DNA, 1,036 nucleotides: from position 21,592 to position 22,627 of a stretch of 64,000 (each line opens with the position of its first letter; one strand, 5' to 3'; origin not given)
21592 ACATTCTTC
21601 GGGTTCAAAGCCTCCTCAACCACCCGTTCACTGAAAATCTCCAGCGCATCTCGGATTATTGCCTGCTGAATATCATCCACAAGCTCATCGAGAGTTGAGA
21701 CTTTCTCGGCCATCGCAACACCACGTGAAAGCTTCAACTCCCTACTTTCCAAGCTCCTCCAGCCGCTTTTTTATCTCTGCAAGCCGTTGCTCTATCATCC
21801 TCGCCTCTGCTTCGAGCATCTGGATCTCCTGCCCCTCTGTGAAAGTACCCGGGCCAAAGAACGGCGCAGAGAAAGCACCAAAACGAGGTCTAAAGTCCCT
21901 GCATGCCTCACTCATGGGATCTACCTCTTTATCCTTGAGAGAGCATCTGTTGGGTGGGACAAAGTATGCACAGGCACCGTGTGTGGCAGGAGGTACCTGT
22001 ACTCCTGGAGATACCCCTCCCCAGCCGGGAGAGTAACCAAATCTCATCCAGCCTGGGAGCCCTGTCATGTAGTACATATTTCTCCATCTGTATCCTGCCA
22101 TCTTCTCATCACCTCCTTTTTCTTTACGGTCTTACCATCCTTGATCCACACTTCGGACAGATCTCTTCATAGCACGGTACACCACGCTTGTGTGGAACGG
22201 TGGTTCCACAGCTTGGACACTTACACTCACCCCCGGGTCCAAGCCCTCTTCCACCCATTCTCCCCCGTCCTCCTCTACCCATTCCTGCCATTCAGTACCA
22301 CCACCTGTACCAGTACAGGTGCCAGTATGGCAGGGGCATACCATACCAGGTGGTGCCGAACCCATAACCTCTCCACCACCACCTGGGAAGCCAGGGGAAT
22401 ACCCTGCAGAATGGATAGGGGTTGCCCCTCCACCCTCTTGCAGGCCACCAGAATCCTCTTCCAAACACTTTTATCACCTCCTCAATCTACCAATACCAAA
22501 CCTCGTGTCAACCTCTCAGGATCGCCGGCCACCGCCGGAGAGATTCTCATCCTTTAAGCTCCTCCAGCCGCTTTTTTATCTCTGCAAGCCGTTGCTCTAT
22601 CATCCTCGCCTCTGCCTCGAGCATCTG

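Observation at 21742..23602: Tandem family of small proteins with shared coiled-coil tail, maintained by near-identical DNA repeats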

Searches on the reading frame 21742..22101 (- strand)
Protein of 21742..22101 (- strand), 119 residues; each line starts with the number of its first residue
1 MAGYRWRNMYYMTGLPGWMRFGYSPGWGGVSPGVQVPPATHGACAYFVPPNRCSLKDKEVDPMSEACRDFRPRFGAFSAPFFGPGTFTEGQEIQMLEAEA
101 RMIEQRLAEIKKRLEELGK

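Call 4: search_protein_families(library=pfam, proteins=[window:21742-22101:-], max_evalue=0.1)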
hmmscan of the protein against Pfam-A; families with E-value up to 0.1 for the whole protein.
window:21742-22101:- (119 aa): 2 families
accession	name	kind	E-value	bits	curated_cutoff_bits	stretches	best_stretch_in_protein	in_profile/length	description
PF17253.7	DUF5320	-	9.1e-05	24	27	1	66-117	46-99/99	Family of unknown function (DUF5320)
PF16360.10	GTP-bdg_M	-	0.034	15.1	29.5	1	88-118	39-69/79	GTP-binding GTPase Middle Region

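Call 12: find_homologous_proteins(query=window:21742-22101:-, max_evalue=0.01)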
Query window:21742-22101:- (119 aa): 190 proteins with E <= 0.01 among 200 candidates; the best 120 are listed.
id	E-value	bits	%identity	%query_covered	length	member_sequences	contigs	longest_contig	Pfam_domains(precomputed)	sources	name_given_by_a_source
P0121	2.1e-78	279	100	100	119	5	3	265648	-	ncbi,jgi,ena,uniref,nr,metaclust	ncbi:MAG TPA: hypothetical protein ENG09_07640 [Candidatus Syntrophoarchaeum butanivorans]|uniref:DU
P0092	9.0e-39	151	62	94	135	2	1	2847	-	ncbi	ncbi:MAG: DUF5320 domain-containing protein [Candidatus Syntropharchaeia archaeon]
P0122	1.4e-29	121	49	94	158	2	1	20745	PF17253.8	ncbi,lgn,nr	ncbi:MAG: DUF5320 domain-containing protein [archaeon]|nr:DUF5320 domain-containing protein [archaeo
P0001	8.7e-21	92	51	98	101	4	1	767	PF17253.8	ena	-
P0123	2.9e-20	91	45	98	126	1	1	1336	PF17253.8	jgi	jgi:hypothetical protein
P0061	1.2e-19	89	43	100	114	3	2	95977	PF17253.8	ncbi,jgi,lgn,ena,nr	ncbi:MAG TPA: hypothetical protein ENN68_00245 [Methanomicrobia archaeon]|nr:hypothetical protein [M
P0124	4.3e-18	84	44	98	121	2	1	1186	PF17253.8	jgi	jgi:hypothetical protein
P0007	6.1e-18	83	49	100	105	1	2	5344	-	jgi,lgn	jgi:hypothetical protein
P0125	1.1e-17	82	46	98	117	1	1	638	PF17253.8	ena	-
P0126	2.5e-17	81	45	98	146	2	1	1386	-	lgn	-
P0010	5.1e-17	80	45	100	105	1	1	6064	-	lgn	-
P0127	5.4e-17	80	45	98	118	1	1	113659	PF17253.8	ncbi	-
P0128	5.5e-17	80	42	95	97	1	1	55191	-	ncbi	ncbi:MAG: hypothetical protein ACP5G2_07725 [Candidatus Bipolaricaulaceae bacterium]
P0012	1.6e-16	79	46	100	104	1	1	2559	-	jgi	-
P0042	1.6e-16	79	46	98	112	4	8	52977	-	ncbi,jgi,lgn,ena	-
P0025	3.6e-16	77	46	100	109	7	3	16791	PF17253.8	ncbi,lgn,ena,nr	ncbi:MAG: DUF5320 domain-containing protein [Methanophagales archaeon]|nr:DUF5320 domain-containing 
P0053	6.4e-16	77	45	100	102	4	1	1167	PF17253.8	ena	-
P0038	9.0e-16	76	45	100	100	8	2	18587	PF17253.8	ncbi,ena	-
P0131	1.1e-15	76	41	95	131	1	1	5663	PF17253.8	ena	-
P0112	1.1e-15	76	45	98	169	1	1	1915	PF17253.8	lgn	-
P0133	1.9e-15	75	43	100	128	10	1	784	PF17253.8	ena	-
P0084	2.3e-15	75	45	100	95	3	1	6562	PF17253.8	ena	-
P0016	6.7e-15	73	45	100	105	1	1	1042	PF17253.8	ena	-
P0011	7.0e-15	73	45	100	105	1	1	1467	PF17253.8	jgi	jgi:hypothetical protein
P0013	9.6e-15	73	45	100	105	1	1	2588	PF17253.8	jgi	jgi:hypothetical protein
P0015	1.3e-14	72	45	100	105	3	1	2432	PF17253.8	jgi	jgi:hypothetical protein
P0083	2.1e-14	72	44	100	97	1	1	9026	PF17253.8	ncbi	-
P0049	2.5e-14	71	43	100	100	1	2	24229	PF17253.8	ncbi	ncbi:MAG: DUF5320 domain-containing protein [Halobacteriota archaeon]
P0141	2.7e-14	71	46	100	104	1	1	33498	PF17253.8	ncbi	-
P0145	1.3e-13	69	45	98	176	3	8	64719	PF17253.8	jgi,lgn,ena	-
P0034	2.1e-13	68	45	100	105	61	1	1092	PF17253.8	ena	-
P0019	2.7e-13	68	42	100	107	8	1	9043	PF17253.8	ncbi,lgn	-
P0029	3.0e-13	68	45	100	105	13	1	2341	PF17253.8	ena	-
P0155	7.6e-13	67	41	93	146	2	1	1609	PF17253.8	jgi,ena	-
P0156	9.3e-13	66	43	100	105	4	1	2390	PF17253.8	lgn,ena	-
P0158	1.9e-12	65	43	92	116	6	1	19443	PF17253.8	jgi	-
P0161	4.5e-12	64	39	98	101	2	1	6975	PF17253.8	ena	-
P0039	4.7e-12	64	43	100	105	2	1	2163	PF17253.8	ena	-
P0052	5.7e-12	64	41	100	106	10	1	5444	PF17253.8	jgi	jgi:hypothetical protein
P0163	6.5e-12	64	41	97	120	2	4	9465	PF17253.8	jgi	jgi:hypothetical protein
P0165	8.2e-12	63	41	98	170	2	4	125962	PF17253.8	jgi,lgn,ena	jgi:hypothetical protein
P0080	8.5e-12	63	43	92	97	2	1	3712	PF17253.8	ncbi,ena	-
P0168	1.4e-11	63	39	95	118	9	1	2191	PF17253.8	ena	-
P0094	1.8e-11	62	40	100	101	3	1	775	PF17253.8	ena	-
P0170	1.9e-11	62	41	98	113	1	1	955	PF17253.8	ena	-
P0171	2.0e-11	62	39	100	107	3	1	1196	PF17253.8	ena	-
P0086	2.1e-11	62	44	93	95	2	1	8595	PF17253.8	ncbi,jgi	-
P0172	2.2e-11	62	44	98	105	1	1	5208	PF17253.8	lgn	-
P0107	3.6e-11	61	42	92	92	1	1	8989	PF17253.8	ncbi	-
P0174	4.5e-11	61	40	97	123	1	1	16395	PF17253.8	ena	-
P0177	7.0e-11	60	41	97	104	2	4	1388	PF17253.8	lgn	-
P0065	7.8e-11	60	43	93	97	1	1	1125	PF17253.8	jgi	-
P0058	1.2e-10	60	44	93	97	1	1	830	PF17253.8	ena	-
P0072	1.4e-10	59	43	93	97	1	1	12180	PF17253.8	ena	-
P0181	1.4e-10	59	43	98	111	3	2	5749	PF17253.8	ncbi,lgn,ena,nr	ncbi:MAG TPA: hypothetical protein EYP55_10380 [Anaerolineae bacterium]|nr:hypothetical protein [Ana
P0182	1.4e-10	59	39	92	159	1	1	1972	PF17253.8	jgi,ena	-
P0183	1.5e-10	59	37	98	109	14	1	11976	PF17253.8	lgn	-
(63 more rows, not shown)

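Call 15: find_encoding_contigs(protein=P0122, flank=10000, max_places=3)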
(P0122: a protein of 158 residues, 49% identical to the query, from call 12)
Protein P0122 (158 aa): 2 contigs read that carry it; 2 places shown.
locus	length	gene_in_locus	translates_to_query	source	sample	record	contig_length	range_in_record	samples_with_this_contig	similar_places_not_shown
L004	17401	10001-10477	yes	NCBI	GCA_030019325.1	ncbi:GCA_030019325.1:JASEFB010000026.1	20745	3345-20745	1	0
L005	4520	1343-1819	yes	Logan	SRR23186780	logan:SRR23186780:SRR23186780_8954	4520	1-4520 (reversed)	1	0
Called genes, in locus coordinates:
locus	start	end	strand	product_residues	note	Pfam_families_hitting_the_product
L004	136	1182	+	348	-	PF00850:Hist_deacetyl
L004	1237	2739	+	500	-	PF13230:GATase_4 (weak), PF13522:GATase_6, PF13537:GATase_7, PF00156:Pribosyltran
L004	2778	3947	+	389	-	PF04123:DUF373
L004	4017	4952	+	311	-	PF01210:NAD_Gly3P_dh_N (weak), PF02558:ApbA, PF08546:ApbA_C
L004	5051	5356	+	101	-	-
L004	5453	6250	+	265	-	PF12146:Hydrolase_4, PF00561:Abhydrolase_1, PF02089:Palm_thioest (weak), PF12697:Abhydrolase_6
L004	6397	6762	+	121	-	PF02001:DUF134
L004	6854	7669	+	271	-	PF01656:CbiA, PF02374:ArsA_ATPase (weak), PF10609:ParA, PF13614:AAA_31 (weak)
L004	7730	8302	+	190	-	PF02579:Nitro_FeMo-Co, PF17253:DUF5320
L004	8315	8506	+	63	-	-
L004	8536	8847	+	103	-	-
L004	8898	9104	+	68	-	PF25160:LdpA_Fe-S-bd (faint), PF12797:Fer4_2 (faint), PF12837:Fer4_6 (weak), PF13237:Fer4_10 (weak), PF00037:Fer4 (weak), PF14697:Fer4_21 (weak), PF12838:Fer4_7, PF13187:Fer4_9, +1 more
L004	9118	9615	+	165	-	PF01592:NifU_N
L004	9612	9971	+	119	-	PF02579:Nitro_FeMo-Co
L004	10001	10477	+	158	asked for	PF17253:DUF5320 (weak)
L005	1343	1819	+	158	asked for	PF17253:DUF5320 (weak)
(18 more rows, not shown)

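Call 20: search_protein_families(library=ncbifam, proteins=[window:21742-22101:-], max_evalue=0.01)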
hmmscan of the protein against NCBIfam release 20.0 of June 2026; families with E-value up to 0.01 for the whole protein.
window:21742-22101:- (119 aa): 0 families

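Call 21: search_solved_structures(query=A1, max_evalue=1)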
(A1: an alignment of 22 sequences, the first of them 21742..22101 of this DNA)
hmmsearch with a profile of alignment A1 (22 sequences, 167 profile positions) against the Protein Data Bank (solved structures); distinct sequences matched with E-value up to 1: 96 (the best 60 are shown).
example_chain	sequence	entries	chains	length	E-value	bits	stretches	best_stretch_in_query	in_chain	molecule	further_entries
5t58_D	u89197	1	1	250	0.0013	21.9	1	62-145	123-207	KLLA0D15741p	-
4oyd_B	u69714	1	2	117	0.0079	19.4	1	72-108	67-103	Computationally designed Inhibitor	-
8qox_B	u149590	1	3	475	0.027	17.6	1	35-158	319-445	Conserved membrane protein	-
5jsn_B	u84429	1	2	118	0.034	17.3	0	79-109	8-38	Bcl2 inhibitor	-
6egn_A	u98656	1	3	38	0.044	16.9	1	73-102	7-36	Hg(II)(GRAND CoilSerL16CL19(DLE))3-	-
8eja_B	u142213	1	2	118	0.045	16.9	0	75-109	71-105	aBAK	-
9clb_B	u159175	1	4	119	0.046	16.9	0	75-109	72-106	aBAK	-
6z0l_A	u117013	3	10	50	0.089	16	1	75-101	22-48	Positive Strand | 'Positive' Strand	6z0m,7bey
1g6u_A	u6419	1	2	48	0.098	15.8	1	74-101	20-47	DOMAIN SWAPPED DIMER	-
6mcd_A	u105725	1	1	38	0.098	15.8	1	73-102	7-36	Pb(II)(GRAND Coil Ser L12CL16A)-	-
5nl6_A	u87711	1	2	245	0.1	15.8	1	85-158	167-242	Calponin domain family protein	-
6egl_A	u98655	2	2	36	0.1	15.7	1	73-102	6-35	Apo-(GRAND CoilSerL12(DLE)L16C)3 | Apo-(GRAND CoilSerL16CL19(DLE))3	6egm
6sl3_A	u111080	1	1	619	0.11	15.7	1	85-159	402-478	Calponin homology domain protein putative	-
6sl2_A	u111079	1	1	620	0.11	15.7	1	85-159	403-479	Calponin homology domain protein putative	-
6sl7_A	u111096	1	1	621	0.11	15.7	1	85-159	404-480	Calponin homology domain protein putative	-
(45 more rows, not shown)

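Call 32: find_encoding_contigs(protein=window:21742-22101:-, flank=3000, max_places=10)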
Protein window:21742-22101:- (119 aa): 3 contigs read that carry it; 3 places shown.
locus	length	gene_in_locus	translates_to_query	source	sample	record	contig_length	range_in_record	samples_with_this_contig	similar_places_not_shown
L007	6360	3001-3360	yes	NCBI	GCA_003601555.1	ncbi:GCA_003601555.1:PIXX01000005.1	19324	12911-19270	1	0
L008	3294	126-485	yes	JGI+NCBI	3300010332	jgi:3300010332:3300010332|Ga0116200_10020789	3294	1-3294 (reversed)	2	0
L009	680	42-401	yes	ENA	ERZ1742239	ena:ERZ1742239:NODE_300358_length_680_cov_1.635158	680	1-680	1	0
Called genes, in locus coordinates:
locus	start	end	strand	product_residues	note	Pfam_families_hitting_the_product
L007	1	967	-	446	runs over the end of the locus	PF00586:AIRS, PF02769:AIRS_C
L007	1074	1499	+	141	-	PF02001:DUF134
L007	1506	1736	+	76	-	PF17253:DUF5320 (weak)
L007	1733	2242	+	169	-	PF02579:Nitro_FeMo-Co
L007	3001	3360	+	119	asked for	-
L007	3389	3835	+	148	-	PF01592:NifU_N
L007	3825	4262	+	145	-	PF01980:TrmO_N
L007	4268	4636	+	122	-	PF02579:Nitro_FeMo-Co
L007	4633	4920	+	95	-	PF27306:AF_2379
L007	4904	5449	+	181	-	PF27374:AF_2141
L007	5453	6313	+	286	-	PF01656:CbiA, PF10609:ParA, PF13614:AAA_31 (faint), PF13187:Fer4_9 (faint), PF14697:Fer4_21 (weak), PF12838:Fer4_7 (weak), PF00037:Fer4 (weak), PF12837:Fer4_6 (weak), +1 more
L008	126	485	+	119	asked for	-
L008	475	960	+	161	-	PF01592:NifU_N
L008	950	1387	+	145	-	PF01980:TrmO_N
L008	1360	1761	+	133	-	PF02579:Nitro_FeMo-Co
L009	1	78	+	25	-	?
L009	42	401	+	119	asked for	-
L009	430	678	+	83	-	?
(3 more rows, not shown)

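Call 46: predict_structure(alignment_id=A2)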
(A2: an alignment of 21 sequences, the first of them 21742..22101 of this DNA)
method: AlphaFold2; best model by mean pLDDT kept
length: 119 residues; sequences in the alignment: 21
mean_pLDDT: 62.0   pTM: 0.26
mean pLDDT of the five models: 62.0, 55.9, 55.5, 52.9, 52.8
residues with pLDDT >= 90: 11; 70-90: 45; 50-70: 15; < 50: 48
segments of 3 or more residues with pLDDT < 50: 1-12, 15-36, 73-86
pLDDT, mean of each block of 10 residues (from residue 1): 38 45 37 49 75 78 70 43 52 83 90 85
secondary structure, 60 per line:
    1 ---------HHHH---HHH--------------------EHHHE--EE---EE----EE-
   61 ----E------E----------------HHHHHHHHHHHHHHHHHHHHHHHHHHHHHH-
elements in order: H10-13 H89-118

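Call 68: fold_search(model_id=the predicted structure, library=pdb)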
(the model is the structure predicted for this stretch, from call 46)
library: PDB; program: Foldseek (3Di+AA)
matches with E <= 10: 1; with E <= 0.001: 0
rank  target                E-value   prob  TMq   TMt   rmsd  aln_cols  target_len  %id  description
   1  3hip_B                7.4e+00  0.09  0.26  0.37   5.1        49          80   18  HIGH-POTENTIAL IRON-SULFUR PROTEIN FROM CHROMATIUM PURPURATUM (released 1998-11-11)

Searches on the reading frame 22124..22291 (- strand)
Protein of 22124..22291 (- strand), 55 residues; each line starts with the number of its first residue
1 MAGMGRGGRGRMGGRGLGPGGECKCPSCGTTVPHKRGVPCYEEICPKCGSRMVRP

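Call 4: search_protein_families(library=pfam, proteins=[window:22124-22291:-], max_evalue=0.1)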
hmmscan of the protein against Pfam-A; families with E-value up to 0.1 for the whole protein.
window:22124-22291:- (55 aa): 12 families
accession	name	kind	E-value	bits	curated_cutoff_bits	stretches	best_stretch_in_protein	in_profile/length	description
PF13240.11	Zn_Ribbon_1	-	0.00075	19.7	25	0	45-50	16-21/23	zinc-ribbon domain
PF01396.24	Zn_ribbon_Top1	-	0.0015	18.7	32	1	43-53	2-12/39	Topoisomerase DNA binding C4 zinc finger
PF03119.21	DNA_ligase_ZBD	-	0.0056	17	25.8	0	24-32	1-9/27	NAD-dependent DNA ligase C4 zinc finger domain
PF01155.25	HypA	-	0.013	15.9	28.9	1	21-53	69-97/112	Hydrogenase/urease nickel incorporation, metallochaperone, hypA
PF13248.11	Zn_ribbon_3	-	0.037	14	27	0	44-51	18-25/26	zinc-ribbon domain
PF24463.1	DUF7577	-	0.038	14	28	0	24-33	4-13/27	Domain of unknown function (DUF7577)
PF08271.17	Zn_Ribbon_TF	-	0.054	13.5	29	0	44-52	2-10/43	TFIIB zinc-binding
PF14319.11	Zn_Tnp_IS91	-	0.058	13.8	26.3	1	22-51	38-65/90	Transposase zinc-binding domain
PF12773.13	DZR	-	0.067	13.8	27.3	0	23-51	13-33/45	Double zinc ribbon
PF17283.8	Zn_ribbon_SprT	-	0.076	13.5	28.1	0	25-36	7-18/38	SprT-like zinc ribbon domain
PF17848.7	Zn_ribbon_ACC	-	0.08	13.6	24.5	0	24-32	3-11/26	Acetyl-CoA carboxylase zinc finger domain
PF23455.1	DUF7129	-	0.084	13.1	30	0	21-40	26-44/45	Domain of unknown function (DUF7129)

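Call 20: search_protein_families(library=ncbifam, proteins=[window:22124-22291:-], max_evalue=0.01)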
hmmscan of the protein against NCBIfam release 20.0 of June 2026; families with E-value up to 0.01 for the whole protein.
window:22124-22291:- (55 aa): 1 family
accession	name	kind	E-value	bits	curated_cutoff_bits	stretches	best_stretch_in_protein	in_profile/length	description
NF001605.0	PRK00398.1-2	equivalog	2.7e-05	23.9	63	1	24-52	3-28/43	DNA-directed RNA polymerase subunit P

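Call 65: search_protein_families(library=pfam, proteins=[window:22127-22291:-], max_evalue=1)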
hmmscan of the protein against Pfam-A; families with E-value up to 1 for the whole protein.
seq(55 aa): 23 families
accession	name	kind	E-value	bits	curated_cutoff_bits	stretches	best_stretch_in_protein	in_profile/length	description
PF13240.11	Zn_Ribbon_1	-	0.00075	19.7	25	2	45-50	16-21/23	zinc-ribbon domain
PF01396.24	Zn_ribbon_Top1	-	0.0015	18.7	32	1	43-53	2-12/39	Topoisomerase DNA binding C4 zinc finger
PF03119.21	DNA_ligase_ZBD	-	0.0056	17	25.8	2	24-32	1-9/27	NAD-dependent DNA ligase C4 zinc finger domain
PF01155.25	HypA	-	0.013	15.9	28.9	1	21-53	69-97/112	Hydrogenase/urease nickel incorporation, metallochaperone, hypA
PF13248.11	Zn_ribbon_3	-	0.037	14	27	1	44-51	18-25/26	zinc-ribbon domain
PF24463.1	DUF7577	-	0.038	14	28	1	24-33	4-13/27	Domain of unknown function (DUF7577)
PF08271.17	Zn_Ribbon_TF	-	0.054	13.5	29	1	44-52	2-10/43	TFIIB zinc-binding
PF14319.11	Zn_Tnp_IS91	-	0.058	13.8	26.3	1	22-51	38-65/90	Transposase zinc-binding domain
PF12773.13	DZR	-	0.067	13.8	27.3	1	23-51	13-33/45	Double zinc ribbon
PF17283.8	Zn_ribbon_SprT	-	0.076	13.5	28.1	1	25-36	7-18/38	SprT-like zinc ribbon domain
PF17848.7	Zn_ribbon_ACC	-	0.08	13.6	24.5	1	24-32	3-11/26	Acetyl-CoA carboxylase zinc finger domain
PF23455.1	DUF7129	-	0.084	13.1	30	0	21-40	26-44/45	Domain of unknown function (DUF7129)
PF13453.11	Zn_ribbon_TFIIB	-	0.19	11.6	22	0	44-53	1-10/41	Transcription factor zinc-finger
PF22747.2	Zn_ribbon_DUF2089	-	0.26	11.9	27.6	0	24-32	14-22/32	DUF2089 zinc ribbon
PF09723.15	Zn_ribbon_8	-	0.35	11.4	34.4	0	24-54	7-39/41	Zinc ribbon domain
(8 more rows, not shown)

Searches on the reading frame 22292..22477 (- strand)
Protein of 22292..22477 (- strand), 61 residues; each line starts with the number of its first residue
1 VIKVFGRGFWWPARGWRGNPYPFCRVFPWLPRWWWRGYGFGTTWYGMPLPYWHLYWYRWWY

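Call 4: search_protein_families(library=pfam, proteins=[window:22292-22477:-], max_evalue=0.1)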
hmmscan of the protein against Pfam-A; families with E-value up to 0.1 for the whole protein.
window:22292-22477:- (61 aa): 0 families

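Call 20: search_protein_families(library=ncbifam, proteins=[window:22292-22468:-], max_evalue=0.01)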
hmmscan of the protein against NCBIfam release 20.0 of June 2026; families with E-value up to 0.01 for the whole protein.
window:22292-22468:- (58 aa): 0 families

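Call 43: find_homologous_proteins(query=window:22292-22468:-, max_evalue=0.01)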
Query window:22292-22468:-: no candidate shares three 5-residue words with the query. No homologue found.

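Call 65: search_protein_families(library=pfam, proteins=[window:22295-22468:-], max_evalue=1)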
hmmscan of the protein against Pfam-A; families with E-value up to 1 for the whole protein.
seq(58 aa): 0 families
